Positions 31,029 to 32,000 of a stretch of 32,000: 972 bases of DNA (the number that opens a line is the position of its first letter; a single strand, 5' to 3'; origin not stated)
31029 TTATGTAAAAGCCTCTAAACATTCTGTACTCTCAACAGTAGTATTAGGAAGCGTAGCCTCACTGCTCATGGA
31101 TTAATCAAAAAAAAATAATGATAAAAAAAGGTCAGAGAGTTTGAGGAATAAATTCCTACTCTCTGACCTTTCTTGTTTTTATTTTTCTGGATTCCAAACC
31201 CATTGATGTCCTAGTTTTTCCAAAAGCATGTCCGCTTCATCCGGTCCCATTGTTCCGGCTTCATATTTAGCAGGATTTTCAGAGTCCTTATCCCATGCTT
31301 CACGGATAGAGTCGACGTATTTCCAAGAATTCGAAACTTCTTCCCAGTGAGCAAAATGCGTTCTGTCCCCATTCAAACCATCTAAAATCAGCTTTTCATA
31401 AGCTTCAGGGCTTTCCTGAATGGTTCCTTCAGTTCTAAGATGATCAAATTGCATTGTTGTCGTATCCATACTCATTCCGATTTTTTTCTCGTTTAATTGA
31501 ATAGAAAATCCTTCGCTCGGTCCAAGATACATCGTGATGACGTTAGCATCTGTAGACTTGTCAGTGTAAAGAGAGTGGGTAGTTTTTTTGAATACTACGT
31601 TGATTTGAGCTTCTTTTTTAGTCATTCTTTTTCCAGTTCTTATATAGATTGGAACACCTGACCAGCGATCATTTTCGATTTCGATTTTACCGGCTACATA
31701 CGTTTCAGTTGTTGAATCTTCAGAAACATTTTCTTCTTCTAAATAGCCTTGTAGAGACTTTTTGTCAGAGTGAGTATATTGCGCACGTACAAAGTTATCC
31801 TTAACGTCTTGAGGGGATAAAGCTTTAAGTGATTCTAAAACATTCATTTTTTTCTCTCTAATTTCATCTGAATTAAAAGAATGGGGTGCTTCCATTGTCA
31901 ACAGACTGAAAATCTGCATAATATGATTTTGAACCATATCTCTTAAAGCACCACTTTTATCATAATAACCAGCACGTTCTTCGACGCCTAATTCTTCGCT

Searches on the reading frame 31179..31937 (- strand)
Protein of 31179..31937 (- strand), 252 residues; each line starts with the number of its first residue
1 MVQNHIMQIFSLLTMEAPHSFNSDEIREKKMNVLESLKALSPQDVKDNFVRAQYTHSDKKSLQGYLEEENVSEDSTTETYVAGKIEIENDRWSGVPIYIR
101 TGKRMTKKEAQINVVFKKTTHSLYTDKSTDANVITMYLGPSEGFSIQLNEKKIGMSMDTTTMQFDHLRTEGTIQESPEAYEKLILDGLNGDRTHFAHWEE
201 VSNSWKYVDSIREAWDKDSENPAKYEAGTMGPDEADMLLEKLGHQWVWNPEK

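Call 55: search_protein_families(library=pfam, proteins=[window:31179-31937:-], max_evalue=0.00001)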
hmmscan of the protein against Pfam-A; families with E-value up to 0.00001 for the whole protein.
window:31179-31937:- (252 aa): 1 family
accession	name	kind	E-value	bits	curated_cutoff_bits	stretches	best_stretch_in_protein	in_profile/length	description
PF02781.21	G6PD_C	-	7.8e-84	281.7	27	1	1-246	48-295/296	Glucose-6-phosphate dehydrogenase, C-terminal domain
